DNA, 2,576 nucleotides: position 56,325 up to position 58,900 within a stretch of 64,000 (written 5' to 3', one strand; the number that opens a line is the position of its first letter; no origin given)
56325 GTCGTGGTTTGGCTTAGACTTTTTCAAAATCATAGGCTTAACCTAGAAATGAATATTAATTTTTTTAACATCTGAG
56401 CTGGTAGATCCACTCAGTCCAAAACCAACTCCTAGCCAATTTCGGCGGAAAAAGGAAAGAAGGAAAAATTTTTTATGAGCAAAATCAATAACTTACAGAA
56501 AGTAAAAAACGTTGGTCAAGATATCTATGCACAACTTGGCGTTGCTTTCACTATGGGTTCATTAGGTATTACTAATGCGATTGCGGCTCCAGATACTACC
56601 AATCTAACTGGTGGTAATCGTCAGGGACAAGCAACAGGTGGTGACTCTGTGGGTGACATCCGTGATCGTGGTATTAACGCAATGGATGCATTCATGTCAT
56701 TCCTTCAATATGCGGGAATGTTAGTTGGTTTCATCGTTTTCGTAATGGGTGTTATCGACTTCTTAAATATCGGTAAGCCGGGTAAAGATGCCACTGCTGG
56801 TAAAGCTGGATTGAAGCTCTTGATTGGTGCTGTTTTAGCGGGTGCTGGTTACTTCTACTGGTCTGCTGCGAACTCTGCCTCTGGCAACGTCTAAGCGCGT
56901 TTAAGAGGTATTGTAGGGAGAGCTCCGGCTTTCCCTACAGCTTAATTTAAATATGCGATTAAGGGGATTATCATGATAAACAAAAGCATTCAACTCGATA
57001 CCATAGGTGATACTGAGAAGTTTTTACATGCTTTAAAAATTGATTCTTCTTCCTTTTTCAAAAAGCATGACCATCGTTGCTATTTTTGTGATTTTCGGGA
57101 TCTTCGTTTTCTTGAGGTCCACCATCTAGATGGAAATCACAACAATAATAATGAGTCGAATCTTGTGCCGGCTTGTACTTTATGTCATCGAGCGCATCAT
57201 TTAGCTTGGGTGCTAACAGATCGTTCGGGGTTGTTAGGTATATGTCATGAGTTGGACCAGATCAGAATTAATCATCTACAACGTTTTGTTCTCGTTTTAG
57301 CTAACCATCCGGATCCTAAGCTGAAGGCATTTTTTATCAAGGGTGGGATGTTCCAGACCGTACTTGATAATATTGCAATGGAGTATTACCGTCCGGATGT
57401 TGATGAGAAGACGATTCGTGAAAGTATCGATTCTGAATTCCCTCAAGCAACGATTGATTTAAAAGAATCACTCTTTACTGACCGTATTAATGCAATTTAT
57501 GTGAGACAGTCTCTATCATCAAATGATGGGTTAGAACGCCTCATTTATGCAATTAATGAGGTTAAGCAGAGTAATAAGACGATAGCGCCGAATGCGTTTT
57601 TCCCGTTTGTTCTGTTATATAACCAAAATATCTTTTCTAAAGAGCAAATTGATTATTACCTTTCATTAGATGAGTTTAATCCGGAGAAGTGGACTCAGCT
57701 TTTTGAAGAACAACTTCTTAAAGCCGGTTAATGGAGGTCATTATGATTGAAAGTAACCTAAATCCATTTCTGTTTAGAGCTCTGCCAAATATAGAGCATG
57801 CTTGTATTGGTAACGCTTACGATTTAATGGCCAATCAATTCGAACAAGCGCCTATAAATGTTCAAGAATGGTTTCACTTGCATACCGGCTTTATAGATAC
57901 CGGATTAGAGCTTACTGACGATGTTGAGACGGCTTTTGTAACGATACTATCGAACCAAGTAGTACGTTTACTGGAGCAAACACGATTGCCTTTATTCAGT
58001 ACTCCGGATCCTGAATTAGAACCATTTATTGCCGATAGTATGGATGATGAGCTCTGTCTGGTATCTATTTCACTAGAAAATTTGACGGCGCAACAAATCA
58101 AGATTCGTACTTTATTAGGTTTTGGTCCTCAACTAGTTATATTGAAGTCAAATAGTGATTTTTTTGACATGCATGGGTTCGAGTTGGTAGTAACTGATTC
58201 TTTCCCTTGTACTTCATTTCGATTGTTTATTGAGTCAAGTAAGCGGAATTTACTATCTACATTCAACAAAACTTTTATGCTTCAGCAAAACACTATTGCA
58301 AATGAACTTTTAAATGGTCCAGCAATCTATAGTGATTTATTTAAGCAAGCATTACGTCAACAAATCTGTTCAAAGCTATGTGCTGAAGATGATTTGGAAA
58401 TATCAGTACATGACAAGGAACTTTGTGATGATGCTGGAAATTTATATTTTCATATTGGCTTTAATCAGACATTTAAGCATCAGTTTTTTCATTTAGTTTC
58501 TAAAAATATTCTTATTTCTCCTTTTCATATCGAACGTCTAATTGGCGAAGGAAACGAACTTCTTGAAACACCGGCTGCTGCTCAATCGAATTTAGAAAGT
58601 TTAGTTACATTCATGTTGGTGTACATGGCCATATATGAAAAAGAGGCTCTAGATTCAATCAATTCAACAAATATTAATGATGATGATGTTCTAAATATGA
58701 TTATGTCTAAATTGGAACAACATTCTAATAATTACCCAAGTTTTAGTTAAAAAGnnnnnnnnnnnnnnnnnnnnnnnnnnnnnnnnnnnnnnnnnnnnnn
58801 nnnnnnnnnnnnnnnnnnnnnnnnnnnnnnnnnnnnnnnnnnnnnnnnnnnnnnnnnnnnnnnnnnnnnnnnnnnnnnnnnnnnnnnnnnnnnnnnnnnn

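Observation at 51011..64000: Dot/Icm-type (type IVB) secretion/conjugation genes with Legionellales region-II synteny on a par/umuDC/recombinase-bearing element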

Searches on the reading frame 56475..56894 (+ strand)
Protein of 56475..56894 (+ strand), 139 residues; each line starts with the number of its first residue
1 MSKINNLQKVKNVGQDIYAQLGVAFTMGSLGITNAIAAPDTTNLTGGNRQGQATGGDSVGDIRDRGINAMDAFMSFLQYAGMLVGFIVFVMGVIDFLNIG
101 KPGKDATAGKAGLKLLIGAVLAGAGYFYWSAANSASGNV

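Call 3: search_protein_families(library=pfam, proteins=[window:56475-56894:+], max_evalue=0.01)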
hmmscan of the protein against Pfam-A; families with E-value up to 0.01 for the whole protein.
window:56475-56894:+ (139 aa): 1 family
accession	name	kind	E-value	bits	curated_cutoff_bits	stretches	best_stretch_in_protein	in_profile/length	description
PF18895.5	T4SS_pilin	-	0.0028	18.1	26.6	1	71-123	10-62/71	Type IV secretion system pilin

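Call 4: search_protein_families(library=ncbifam, proteins=[window:56475-56894:+], max_evalue=0.01)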
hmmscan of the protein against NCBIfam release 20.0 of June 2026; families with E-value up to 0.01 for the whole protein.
window:56475-56894:+ (139 aa): 0 families

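Call 24: search_protein_families(library=ncbifam, proteins=[window:56475-56894:+], max_evalue=10)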
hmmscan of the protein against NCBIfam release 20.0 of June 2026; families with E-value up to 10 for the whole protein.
window:56475-56894:+ (139 aa): 0 families

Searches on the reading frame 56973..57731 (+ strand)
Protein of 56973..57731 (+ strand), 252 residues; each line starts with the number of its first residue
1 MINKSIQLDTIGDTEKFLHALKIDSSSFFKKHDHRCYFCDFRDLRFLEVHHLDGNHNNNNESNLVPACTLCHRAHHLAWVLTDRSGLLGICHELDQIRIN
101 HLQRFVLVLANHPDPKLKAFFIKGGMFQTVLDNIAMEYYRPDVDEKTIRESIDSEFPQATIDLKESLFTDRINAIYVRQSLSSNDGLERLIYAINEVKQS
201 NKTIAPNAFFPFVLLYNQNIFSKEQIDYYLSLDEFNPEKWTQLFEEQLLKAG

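Call 3: search_protein_families(library=pfam, proteins=[window:56973-57731:+], max_evalue=0.01)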
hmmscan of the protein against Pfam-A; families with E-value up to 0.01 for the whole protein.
window:56973-57731:+ (252 aa): 1 family
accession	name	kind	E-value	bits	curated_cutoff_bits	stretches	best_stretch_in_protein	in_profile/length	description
PF01844.29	HNH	-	0.0061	17.1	21.4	0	39-76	4-45/47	HNH endonuclease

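Call 4: search_protein_families(library=ncbifam, proteins=[window:56973-57731:+], max_evalue=0.01)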
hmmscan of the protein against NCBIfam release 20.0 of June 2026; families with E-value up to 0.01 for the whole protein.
window:56973-57731:+ (252 aa): 3 families
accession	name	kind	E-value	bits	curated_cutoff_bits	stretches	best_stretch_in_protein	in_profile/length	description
NF038221.1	IcmJ_DotN_IVB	equivalog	2e-11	43.8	100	1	25-105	34-116/205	type IVB secretion system protein IcmJDotN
NF040563.1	guided_IscB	equivalog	0.00031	20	175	1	29-76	188-236/314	RNA-guided endonuclease IscB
NF041791.1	anti-phage_ZorE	equivalog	0.0049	15.8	600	1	45-76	220-251/358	type II Zorya anti-phage system protein ZorE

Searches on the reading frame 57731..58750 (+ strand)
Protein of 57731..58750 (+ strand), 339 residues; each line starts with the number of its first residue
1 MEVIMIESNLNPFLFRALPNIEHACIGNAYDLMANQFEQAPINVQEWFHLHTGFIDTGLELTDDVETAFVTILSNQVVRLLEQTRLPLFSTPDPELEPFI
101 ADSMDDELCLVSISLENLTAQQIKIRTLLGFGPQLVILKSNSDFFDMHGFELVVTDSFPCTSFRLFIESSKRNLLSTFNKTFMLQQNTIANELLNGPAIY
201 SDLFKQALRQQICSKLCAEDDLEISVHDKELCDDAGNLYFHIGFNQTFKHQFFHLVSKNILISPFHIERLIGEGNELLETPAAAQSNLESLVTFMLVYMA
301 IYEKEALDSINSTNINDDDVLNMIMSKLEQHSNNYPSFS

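Call 3: search_protein_families(library=pfam, proteins=[window:57731-58750:+], max_evalue=0.01)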
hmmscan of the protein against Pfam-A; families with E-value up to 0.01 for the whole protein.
window:57731-58750:+ (339 aa): 0 families

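Call 4: search_protein_families(library=ncbifam, proteins=[window:57731-58750:+], max_evalue=0.01)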
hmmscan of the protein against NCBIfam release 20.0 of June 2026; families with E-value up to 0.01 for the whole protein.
window:57731-58750:+ (339 aa): 0 families

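Call 24: search_protein_families(library=ncbifam, proteins=[window:57731-58750:+], max_evalue=10)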
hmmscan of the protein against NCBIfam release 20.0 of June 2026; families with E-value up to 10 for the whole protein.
window:57731-58750:+ (339 aa): 0 families

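Call 58: find_homologous_proteins(query=window:57743-58750:+, max_evalue=0.001)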
Query window:57743-58750:+ (335 aa): 3 proteins with E <= 0.001 among 2831 candidates.
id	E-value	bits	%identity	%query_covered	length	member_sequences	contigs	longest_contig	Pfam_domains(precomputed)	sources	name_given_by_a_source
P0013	7.6e-219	743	100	100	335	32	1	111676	-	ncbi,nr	ncbi:hypothetical protein NYZ65_14955 [Acinetobacter baumannii]|nr:hypothetical protein [Acinetobact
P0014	1.2e-161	555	73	100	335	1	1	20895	-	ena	-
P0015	1.7e-85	305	97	43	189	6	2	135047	-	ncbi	-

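Call 71: search_protein_representatives(protein=window:57743-58750:+)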
Query: 335 residues. Proteins with E-value up to 0.001 (for the whole library): 6; up to 1e-10: 6; up to 1e-30: 4. The best 6 are listed.
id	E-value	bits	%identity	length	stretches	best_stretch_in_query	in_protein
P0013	2.4e-219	743.2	100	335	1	1-335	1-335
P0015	5.5e-86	305.1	96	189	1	1-147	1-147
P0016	1.3e-39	152.7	97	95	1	179-251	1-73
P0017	1.5e-36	142.7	33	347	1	1-329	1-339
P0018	1.8e-30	122.7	35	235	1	1-236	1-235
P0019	3.9e-20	88.8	34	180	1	103-266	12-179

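Call 103: predict_structure(alignment_id=A5)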
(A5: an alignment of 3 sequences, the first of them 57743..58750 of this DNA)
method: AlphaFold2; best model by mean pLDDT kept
length: 335 residues; sequences in the alignment: 3
mean_pLDDT: 32.8   pTM: 0.24
mean pLDDT of the five models: 32.8, 32.5, 31.8, 30.1, 29.7
residues with pLDDT >= 90: 0; 70-90: 0; 50-70: 7; < 50: 328
segments of 3 or more residues with pLDDT < 50: 1-193, 195-197, 203-321, 323-335
pLDDT, mean of each block of 10 residues (from residue 1): 21 24 29 36 36 34 34 30 27 26 26 34 31 26 30 28 30 25 38 48 48 39 40 39 38 27 25 26 29 32 41 46 42 30
secondary structure, 60 per line:
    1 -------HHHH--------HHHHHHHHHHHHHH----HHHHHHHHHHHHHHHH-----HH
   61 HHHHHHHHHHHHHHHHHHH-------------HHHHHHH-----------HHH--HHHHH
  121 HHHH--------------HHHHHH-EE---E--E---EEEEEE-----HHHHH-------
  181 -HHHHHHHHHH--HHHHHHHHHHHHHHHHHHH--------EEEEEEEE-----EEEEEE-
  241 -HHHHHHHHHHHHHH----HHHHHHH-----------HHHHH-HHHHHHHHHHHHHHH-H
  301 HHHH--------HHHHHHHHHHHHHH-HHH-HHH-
elements in order: H8-11 H20-33 H38-53 H59-79 H93-99 H116-124 H139-144 E158-163 H169-173 H182-191 H194-212 E221-228 E234-239 H242-255 H260-266 H278-282 H284-298 H300-304 H313-326
